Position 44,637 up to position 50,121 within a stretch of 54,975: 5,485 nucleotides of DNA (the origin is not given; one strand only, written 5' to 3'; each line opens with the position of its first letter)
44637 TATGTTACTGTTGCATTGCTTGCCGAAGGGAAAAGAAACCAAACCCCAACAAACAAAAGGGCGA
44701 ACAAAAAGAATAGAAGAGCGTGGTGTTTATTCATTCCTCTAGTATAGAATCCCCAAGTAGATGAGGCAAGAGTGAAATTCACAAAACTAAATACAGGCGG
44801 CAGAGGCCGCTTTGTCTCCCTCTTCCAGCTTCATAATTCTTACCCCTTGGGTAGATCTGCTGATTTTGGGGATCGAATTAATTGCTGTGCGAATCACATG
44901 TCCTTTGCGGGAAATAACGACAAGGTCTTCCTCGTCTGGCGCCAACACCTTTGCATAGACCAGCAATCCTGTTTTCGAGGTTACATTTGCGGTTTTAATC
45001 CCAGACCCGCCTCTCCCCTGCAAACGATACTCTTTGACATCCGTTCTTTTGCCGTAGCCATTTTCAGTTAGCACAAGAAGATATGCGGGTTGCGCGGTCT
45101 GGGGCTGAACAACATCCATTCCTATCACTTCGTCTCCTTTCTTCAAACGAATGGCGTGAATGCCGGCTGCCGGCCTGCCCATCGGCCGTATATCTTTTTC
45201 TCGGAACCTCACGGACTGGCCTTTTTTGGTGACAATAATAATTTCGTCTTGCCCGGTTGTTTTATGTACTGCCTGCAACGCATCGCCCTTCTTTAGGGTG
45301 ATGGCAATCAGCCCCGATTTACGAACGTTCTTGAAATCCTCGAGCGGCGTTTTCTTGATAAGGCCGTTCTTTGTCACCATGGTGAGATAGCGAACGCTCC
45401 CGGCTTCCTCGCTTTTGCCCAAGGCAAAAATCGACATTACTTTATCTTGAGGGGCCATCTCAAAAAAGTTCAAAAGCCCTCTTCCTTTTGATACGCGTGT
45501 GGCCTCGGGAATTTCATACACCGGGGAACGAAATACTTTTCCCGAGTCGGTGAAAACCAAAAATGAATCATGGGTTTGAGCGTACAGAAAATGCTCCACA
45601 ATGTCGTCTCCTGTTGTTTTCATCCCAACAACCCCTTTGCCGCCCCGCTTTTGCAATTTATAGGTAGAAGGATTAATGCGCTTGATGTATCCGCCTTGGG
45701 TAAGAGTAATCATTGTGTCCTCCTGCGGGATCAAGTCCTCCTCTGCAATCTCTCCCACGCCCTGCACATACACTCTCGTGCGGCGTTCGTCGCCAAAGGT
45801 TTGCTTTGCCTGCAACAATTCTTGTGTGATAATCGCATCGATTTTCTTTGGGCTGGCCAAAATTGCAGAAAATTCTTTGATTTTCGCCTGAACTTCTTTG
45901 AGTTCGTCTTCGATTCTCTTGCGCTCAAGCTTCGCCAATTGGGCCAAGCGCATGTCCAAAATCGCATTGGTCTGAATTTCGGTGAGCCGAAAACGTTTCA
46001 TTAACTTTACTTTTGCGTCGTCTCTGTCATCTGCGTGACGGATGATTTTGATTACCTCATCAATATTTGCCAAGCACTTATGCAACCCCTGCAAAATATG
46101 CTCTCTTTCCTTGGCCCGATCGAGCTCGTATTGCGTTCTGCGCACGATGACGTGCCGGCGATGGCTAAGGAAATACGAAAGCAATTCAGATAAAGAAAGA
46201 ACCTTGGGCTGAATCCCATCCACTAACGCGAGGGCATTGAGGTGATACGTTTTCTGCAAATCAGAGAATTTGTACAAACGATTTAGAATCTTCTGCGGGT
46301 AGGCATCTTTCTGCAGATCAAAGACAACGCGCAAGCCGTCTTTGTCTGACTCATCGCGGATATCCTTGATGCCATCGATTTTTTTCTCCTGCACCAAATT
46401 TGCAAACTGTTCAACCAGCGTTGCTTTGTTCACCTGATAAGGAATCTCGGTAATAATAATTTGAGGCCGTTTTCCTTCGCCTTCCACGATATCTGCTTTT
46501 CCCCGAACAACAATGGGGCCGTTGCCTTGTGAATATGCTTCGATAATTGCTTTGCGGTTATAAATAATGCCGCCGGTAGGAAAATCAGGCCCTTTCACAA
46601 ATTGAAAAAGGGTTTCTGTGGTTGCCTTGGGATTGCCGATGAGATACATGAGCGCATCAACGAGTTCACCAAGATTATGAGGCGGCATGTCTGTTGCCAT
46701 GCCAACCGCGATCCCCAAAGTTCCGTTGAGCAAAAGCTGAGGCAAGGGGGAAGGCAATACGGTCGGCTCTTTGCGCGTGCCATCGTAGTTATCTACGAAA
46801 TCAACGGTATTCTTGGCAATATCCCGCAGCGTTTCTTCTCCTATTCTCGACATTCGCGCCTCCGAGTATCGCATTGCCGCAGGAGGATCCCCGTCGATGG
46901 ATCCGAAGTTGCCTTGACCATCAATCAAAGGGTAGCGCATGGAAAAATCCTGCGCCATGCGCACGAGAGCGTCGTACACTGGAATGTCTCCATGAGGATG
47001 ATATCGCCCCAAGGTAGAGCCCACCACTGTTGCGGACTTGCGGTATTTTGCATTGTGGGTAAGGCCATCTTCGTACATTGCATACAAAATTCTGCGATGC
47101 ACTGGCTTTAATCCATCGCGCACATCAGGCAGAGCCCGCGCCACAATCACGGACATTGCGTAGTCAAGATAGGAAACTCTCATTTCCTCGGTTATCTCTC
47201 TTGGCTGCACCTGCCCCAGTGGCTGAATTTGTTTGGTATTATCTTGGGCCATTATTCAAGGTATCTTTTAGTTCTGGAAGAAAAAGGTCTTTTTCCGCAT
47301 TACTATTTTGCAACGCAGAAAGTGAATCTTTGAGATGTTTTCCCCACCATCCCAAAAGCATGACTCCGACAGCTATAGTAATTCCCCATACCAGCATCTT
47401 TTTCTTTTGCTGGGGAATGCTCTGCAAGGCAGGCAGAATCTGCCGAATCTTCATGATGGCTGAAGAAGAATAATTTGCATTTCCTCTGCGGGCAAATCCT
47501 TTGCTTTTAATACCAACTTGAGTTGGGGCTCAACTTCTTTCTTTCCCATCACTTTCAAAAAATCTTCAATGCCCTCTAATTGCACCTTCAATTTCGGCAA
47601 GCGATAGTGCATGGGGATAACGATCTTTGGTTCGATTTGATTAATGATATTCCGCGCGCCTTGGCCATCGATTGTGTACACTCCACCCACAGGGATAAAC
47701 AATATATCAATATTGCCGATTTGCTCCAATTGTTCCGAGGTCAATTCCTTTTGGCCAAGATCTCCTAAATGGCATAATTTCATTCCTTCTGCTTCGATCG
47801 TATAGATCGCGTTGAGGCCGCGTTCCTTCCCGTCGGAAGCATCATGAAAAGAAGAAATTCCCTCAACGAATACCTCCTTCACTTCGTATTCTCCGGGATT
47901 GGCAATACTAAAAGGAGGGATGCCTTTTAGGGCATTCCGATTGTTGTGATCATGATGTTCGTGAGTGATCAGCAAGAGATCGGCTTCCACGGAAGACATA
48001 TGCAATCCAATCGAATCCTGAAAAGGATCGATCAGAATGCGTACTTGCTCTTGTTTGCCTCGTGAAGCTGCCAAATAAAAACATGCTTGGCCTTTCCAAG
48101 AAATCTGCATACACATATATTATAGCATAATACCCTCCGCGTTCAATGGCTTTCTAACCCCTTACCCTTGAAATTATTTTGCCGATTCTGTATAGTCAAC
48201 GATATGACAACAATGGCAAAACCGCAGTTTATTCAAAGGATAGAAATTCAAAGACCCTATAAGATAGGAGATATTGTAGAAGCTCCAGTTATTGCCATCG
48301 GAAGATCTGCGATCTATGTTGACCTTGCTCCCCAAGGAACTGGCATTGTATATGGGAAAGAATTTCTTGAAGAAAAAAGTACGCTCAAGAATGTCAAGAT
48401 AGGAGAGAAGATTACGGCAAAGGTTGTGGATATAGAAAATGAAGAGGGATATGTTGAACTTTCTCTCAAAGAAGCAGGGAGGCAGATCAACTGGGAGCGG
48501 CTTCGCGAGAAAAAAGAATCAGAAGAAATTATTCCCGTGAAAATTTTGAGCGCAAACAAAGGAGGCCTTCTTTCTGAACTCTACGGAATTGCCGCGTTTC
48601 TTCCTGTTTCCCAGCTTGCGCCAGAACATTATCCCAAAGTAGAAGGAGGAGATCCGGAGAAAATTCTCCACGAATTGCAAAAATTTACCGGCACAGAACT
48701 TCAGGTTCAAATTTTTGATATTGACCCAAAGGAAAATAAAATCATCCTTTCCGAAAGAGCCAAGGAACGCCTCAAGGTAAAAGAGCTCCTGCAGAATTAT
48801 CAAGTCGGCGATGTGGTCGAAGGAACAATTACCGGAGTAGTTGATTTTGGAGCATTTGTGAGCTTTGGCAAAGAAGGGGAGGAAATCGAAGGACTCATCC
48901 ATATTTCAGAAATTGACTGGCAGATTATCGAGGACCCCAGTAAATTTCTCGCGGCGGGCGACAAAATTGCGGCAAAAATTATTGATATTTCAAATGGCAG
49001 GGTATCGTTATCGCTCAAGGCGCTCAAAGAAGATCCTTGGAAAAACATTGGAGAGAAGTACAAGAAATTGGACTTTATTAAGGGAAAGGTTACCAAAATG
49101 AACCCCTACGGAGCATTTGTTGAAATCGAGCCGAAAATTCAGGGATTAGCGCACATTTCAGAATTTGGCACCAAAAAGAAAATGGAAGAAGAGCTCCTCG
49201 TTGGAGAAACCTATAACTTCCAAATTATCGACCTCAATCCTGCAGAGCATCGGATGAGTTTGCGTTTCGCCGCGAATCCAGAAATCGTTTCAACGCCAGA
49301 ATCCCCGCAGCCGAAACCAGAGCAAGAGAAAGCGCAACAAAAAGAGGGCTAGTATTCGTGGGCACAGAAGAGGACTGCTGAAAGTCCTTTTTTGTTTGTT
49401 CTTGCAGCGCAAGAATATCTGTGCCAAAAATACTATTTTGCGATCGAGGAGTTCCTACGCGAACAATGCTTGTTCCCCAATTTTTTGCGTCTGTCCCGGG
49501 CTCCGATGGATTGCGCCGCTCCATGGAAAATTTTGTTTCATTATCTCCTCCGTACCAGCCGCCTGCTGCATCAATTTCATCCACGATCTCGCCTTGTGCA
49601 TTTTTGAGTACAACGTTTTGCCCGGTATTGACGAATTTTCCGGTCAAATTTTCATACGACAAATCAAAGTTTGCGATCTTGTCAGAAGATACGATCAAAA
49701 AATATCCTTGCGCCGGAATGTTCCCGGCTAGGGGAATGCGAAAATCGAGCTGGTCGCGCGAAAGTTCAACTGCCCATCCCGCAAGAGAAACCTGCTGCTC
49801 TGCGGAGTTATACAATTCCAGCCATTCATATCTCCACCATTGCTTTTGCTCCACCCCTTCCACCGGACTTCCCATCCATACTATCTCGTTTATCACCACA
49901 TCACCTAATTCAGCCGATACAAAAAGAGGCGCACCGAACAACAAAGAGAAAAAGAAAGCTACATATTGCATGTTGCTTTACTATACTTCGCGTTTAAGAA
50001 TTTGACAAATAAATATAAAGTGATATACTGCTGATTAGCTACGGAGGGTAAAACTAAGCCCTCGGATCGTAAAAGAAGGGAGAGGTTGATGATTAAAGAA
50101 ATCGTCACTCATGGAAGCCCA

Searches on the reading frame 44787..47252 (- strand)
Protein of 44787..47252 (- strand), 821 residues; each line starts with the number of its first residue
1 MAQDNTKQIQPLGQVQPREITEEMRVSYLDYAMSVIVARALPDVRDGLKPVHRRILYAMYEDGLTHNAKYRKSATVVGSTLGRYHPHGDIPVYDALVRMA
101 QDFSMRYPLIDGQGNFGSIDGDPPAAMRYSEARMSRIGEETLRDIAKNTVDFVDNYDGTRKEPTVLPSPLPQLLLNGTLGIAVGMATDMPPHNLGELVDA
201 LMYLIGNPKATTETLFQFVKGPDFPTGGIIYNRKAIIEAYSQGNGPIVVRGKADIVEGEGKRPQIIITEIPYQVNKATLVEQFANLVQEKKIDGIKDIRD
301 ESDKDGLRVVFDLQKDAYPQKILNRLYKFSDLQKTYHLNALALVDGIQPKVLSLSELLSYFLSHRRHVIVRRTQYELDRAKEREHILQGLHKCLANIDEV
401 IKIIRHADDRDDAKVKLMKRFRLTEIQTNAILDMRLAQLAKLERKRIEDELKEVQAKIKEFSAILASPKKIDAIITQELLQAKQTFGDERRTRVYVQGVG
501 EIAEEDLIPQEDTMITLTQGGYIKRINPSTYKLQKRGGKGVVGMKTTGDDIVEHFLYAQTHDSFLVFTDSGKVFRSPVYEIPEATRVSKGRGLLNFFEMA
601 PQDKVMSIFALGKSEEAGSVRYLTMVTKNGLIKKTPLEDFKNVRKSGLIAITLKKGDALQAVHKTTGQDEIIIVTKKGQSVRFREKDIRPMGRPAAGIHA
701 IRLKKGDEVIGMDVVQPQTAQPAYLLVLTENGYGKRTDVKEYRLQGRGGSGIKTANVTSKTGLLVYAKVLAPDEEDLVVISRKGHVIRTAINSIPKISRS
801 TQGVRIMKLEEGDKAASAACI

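Call 71: search_protein_families(library=pfam, proteins=[window:44787-47252:-], max_evalue=0.00001)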
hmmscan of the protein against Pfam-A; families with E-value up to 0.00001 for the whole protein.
window:44787-47252:- (821 aa): 2 families
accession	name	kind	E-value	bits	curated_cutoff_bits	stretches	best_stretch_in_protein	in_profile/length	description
PF00521.26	DNA_topoisoIV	-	2.9e-160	534.3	31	1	39-479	1-431/432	DNA gyrase/topoisomerase IV, subunit A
PF03989.18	DNA_gyraseA_C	-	2.7e-68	225.6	27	6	669-715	1-47/48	DNA gyrase C-terminal domain, beta-propeller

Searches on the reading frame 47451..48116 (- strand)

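Call 71: search_protein_families(library=pfam, proteins=[window:47451-48116:-], max_evalue=0.00001)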
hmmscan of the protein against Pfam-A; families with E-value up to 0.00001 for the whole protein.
window:47451-48116:- (221 aa): 2 families
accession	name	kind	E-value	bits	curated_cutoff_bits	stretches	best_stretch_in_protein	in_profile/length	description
PF13483.12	Lactamase_B_3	-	8.8e-46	156.2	24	1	4-170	1-160/160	Beta-lactamase superfamily domain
PF12706.13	Lactamase_B_2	-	6.3e-11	42.7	27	1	84-171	105-200/200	Beta-lactamase superfamily domain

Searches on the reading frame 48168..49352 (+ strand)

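Call 71: search_protein_families(library=pfam, proteins=[window:48168-49352:+], max_evalue=0.00001)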
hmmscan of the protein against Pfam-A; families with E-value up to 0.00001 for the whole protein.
window:48168-49352:+ (394 aa): 2 families
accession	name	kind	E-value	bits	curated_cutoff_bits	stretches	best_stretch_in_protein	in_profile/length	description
PF00575.29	S1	-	1.1e-42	144.7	22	3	212-283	3-73/74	S1 RNA binding domain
PF23459.1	S1_RRP5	-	5.4e-06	27.3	27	0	303-360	6-65/72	RRP5 S1 domain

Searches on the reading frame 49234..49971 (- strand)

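Call 22: search_protein_families(library=pfam, proteins=[window:49234-49971:-], max_evalue=0.001)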
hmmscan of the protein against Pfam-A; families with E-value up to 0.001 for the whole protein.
window:49234-49971:- (245 aa): 1 family
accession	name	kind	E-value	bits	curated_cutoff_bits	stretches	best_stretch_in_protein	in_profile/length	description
PF00932.25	LTD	-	1.1e-15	58.4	34.3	1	22-134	5-106/109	Lamin Tail Domain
